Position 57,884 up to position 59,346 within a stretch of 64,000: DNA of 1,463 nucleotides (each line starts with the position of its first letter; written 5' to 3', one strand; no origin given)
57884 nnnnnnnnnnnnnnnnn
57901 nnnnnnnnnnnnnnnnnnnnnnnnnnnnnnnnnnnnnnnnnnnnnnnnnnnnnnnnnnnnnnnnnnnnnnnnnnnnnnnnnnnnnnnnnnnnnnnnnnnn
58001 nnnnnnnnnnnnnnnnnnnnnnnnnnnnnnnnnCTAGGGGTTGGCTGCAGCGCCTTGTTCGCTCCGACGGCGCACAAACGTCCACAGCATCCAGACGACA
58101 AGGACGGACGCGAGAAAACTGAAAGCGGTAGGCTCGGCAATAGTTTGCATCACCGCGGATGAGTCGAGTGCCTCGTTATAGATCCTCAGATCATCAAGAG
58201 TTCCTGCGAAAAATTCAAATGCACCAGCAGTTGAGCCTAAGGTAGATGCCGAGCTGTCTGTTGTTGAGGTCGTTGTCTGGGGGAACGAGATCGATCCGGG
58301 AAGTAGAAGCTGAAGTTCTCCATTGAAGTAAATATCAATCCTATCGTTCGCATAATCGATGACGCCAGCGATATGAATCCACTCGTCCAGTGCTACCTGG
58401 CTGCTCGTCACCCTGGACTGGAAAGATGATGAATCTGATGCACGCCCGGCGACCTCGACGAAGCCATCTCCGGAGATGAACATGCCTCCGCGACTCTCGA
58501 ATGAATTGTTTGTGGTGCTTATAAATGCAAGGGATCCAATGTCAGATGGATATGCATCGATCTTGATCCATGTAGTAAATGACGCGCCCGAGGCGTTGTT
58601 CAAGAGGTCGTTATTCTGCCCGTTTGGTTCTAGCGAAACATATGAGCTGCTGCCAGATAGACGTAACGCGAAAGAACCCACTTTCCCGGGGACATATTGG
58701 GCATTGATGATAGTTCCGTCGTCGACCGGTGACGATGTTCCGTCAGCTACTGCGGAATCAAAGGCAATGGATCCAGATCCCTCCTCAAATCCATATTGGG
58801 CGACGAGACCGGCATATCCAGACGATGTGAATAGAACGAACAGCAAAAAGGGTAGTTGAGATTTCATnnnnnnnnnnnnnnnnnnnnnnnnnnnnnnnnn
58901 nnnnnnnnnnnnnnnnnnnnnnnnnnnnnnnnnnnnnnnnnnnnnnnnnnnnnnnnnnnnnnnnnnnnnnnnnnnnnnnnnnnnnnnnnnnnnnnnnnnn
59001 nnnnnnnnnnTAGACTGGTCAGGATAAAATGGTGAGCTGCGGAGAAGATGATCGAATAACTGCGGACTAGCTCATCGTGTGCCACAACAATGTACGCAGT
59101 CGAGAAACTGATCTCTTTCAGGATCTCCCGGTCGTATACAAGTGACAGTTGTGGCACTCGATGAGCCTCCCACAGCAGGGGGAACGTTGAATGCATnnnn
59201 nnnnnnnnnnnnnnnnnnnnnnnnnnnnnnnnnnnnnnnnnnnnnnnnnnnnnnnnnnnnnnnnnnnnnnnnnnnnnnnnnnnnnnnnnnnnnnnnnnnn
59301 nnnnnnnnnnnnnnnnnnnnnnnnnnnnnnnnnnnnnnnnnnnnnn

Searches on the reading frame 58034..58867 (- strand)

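Call 54: search_protein_families(library=pfam, proteins=[window:58034-58867:-], max_evalue=0.01)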
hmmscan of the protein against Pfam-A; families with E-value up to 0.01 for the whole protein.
window:58034-58867:- (277 aa): 1 family
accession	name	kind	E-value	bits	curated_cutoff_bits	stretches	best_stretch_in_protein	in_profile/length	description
PF13385.13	Laminin_G_3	-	2.2e-20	73.8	27.6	1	72-239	2-150/151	Concanavalin A-like lectin/glucanases superfamily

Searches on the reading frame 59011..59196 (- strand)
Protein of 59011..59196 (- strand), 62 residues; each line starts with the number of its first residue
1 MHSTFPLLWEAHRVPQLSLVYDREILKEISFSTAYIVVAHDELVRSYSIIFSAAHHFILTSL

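Call 58: find_homologous_proteins(query=window:59011-59196:-, max_evalue=10)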
Query seq(62 aa): no candidate shares three 5-residue words with the query. No homologue found.
